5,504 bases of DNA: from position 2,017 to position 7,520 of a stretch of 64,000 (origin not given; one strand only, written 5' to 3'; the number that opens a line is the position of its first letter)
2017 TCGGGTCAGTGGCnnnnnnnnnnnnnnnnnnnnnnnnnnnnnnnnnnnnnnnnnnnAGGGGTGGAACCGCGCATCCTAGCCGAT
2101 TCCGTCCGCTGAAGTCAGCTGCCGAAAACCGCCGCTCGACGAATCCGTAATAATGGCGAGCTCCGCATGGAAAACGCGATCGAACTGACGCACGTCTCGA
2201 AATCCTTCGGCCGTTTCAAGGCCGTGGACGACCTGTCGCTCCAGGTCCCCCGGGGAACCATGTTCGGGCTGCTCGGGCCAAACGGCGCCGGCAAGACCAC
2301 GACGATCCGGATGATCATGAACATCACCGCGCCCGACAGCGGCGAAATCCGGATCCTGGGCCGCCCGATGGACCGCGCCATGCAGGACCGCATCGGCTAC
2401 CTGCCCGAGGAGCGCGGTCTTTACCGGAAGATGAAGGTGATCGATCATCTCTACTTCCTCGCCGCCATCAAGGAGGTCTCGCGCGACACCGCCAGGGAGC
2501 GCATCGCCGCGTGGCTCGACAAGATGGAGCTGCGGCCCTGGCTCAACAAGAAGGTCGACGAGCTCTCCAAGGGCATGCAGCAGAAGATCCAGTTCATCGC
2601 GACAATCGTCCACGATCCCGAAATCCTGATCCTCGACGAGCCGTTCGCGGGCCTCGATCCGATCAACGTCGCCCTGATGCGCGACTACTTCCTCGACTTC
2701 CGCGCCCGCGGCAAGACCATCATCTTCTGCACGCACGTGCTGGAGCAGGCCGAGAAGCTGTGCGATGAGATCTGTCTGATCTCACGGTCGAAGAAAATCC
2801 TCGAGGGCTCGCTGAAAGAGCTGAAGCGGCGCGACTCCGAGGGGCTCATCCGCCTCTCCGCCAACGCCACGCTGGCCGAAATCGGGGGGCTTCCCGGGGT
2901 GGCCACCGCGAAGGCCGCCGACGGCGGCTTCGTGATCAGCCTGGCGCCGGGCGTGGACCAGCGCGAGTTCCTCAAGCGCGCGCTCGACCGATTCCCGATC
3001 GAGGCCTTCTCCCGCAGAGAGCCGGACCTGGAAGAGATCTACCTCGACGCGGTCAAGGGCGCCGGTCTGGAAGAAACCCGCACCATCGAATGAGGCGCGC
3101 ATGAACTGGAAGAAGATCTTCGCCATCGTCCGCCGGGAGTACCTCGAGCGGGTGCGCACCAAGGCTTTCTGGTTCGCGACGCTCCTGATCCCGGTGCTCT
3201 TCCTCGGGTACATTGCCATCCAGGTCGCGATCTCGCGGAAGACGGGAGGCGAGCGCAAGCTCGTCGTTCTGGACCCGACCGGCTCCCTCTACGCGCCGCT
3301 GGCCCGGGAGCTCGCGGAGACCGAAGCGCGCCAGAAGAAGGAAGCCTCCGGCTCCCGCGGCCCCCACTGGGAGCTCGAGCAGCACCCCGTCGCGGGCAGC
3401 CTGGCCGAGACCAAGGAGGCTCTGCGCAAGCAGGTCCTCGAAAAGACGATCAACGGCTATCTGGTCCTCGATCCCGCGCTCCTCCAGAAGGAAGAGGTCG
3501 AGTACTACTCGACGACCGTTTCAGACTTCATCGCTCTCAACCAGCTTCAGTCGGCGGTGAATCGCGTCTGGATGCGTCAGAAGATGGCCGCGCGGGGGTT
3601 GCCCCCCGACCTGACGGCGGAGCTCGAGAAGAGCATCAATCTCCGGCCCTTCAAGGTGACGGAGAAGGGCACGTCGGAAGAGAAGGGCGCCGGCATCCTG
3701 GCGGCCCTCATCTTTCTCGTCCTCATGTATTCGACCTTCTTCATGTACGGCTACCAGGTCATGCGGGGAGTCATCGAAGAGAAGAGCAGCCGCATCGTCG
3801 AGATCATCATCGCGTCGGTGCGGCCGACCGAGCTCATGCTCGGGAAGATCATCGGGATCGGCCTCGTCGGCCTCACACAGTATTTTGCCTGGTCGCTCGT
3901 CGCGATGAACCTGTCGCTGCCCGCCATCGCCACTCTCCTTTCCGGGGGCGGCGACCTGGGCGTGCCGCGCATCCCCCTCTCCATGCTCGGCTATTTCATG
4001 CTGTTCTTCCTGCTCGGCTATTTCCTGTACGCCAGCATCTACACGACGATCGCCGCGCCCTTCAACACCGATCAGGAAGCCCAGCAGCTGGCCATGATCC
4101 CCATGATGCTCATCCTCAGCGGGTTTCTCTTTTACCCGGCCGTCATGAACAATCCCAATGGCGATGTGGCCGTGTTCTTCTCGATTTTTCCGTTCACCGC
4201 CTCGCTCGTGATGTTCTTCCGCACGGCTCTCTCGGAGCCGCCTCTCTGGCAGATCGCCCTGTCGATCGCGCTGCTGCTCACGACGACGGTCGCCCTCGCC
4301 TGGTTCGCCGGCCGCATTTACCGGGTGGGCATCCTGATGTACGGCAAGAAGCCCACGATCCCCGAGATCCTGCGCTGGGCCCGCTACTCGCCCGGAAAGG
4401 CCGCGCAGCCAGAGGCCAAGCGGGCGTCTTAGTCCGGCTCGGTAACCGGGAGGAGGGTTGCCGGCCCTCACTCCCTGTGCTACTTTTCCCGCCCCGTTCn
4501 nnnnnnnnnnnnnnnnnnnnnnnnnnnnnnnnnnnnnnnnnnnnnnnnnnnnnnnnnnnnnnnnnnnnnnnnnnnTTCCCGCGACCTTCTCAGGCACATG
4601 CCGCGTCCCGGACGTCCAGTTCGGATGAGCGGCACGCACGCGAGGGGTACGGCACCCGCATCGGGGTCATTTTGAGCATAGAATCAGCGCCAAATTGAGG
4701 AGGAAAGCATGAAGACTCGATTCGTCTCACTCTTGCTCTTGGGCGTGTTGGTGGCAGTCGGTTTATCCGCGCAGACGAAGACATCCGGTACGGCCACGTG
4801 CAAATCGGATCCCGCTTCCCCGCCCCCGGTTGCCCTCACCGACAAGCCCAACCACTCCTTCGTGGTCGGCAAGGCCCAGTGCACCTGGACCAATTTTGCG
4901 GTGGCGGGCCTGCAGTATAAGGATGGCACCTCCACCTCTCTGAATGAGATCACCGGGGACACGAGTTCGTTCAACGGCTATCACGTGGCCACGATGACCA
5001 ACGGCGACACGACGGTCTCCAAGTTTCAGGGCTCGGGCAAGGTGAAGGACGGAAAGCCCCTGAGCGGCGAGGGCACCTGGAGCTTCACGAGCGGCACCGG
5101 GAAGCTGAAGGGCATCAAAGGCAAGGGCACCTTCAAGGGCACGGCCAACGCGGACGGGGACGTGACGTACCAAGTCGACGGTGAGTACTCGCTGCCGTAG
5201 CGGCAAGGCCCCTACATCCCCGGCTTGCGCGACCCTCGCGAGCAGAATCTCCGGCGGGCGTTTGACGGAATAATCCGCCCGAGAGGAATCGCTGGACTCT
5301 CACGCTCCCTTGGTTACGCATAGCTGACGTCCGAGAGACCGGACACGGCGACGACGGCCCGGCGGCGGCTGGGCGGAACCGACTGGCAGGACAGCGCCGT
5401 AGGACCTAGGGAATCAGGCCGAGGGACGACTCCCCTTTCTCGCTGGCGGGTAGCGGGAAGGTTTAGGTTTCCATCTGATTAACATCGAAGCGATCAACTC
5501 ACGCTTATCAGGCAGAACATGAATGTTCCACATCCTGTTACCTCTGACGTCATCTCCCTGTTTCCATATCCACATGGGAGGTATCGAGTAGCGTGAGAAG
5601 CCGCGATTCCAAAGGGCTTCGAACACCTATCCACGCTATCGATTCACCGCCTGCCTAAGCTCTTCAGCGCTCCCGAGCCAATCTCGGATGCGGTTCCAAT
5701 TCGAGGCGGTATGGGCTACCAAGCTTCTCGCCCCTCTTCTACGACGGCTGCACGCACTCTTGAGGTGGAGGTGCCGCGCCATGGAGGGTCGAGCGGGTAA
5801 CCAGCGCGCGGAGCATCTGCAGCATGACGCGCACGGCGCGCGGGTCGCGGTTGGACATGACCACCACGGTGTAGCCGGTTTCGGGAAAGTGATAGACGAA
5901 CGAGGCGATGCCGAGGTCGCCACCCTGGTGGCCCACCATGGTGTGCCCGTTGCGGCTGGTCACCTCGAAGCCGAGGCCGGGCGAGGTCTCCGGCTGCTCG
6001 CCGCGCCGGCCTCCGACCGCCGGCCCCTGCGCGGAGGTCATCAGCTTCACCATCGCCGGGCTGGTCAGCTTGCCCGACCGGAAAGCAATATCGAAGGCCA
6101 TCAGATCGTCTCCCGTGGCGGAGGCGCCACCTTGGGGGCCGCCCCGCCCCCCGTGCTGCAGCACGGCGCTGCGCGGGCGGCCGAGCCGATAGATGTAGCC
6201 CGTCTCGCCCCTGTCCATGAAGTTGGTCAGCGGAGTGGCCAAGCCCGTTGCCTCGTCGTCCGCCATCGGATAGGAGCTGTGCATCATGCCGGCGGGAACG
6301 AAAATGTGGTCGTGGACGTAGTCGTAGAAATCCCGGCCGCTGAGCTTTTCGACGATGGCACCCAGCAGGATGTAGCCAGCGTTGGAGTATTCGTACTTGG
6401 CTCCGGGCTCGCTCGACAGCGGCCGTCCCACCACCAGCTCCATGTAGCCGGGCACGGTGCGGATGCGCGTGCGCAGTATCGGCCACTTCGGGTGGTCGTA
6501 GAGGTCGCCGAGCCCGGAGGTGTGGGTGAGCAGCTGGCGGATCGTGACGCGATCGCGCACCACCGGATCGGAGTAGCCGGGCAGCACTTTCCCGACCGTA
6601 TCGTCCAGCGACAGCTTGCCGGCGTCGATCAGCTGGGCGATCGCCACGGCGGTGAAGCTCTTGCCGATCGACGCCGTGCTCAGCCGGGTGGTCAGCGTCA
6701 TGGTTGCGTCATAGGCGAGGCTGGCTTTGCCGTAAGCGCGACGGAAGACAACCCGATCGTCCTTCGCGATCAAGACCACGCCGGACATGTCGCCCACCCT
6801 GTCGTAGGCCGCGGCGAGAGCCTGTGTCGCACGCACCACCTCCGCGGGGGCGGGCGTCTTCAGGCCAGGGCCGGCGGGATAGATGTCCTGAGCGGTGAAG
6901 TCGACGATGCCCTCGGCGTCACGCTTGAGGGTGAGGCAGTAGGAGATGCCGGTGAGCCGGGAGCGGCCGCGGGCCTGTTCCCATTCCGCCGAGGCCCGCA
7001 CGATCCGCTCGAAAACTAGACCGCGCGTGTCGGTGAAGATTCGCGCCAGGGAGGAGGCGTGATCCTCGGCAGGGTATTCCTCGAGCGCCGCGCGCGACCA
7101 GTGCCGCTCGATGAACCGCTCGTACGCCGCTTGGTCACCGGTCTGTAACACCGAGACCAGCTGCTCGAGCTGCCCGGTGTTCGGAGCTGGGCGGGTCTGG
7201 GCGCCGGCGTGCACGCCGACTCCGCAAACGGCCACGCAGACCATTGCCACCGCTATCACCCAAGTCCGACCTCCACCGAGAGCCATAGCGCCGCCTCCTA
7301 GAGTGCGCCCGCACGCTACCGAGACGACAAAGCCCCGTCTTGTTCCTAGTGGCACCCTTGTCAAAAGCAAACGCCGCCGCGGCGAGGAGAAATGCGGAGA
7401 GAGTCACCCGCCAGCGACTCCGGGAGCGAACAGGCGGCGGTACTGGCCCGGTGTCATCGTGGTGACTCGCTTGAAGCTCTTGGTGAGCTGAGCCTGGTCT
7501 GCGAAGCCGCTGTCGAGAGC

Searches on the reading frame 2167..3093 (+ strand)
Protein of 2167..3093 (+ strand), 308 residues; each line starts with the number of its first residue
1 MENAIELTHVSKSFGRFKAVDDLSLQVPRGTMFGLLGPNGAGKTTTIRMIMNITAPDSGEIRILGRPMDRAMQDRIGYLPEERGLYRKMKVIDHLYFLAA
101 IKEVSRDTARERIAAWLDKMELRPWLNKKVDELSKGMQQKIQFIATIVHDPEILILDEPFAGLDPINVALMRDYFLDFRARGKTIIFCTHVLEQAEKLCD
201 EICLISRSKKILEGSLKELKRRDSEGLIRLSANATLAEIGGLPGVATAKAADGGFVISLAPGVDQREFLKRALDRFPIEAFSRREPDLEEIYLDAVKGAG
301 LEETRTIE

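Call 11: search_protein_families(library=pfam, proteins=[window:2167-3093:+], max_evalue=0.0001)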
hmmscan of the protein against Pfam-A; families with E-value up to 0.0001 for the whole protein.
window:2167-3093:+ (308 aa): 3 families
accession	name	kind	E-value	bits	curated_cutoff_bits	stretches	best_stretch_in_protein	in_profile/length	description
PF00005.33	ABC_tran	-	3.2e-30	106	25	1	21-161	2-137/137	ABC transporter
PF13304.12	AAA_21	-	4.3e-10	40.6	27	1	131-190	236-298/304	AAA domain, putative AbiEii toxin, Type IV TA system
PF13732.12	DrrA1-3_C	-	1.1e-09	39.3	27.4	1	214-296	1-81/81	ATP-binding protein DrrA1-3-like, C-terminal domain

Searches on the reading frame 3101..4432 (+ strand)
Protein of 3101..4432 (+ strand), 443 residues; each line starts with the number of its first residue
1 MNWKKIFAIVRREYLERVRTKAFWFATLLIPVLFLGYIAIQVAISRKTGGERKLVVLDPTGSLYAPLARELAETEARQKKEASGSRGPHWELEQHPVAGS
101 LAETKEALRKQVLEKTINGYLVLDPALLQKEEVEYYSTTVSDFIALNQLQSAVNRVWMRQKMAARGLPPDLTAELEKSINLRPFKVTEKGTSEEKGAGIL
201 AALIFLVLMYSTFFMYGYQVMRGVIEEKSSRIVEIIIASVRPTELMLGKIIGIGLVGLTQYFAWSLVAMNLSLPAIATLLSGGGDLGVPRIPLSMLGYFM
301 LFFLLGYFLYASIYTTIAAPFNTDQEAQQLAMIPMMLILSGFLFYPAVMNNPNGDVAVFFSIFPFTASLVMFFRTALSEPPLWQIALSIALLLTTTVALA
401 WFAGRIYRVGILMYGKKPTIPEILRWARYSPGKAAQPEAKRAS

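Call 11: search_protein_families(library=pfam, proteins=[window:3101-4432:+], max_evalue=0.0001)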
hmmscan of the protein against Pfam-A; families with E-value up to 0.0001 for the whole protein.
window:3101-4432:+ (443 aa): 1 family
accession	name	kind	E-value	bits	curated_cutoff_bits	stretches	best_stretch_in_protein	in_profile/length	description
PF12698.13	ABC2_membrane_3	-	1.3e-54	186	31.6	1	21-403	1-345/347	ABC-2 family transporter protein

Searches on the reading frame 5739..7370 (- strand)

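Call 11: search_protein_families(library=pfam, proteins=[window:5739-7370:-], max_evalue=0.0001)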
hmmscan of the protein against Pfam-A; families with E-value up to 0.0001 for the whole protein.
window:5739-7370:- (543 aa): 1 family
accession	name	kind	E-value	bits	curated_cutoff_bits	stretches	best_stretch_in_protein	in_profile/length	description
PF00144.29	Beta-lactamase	-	1.3e-55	189.4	27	1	195-517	14-320/329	Beta-lactamase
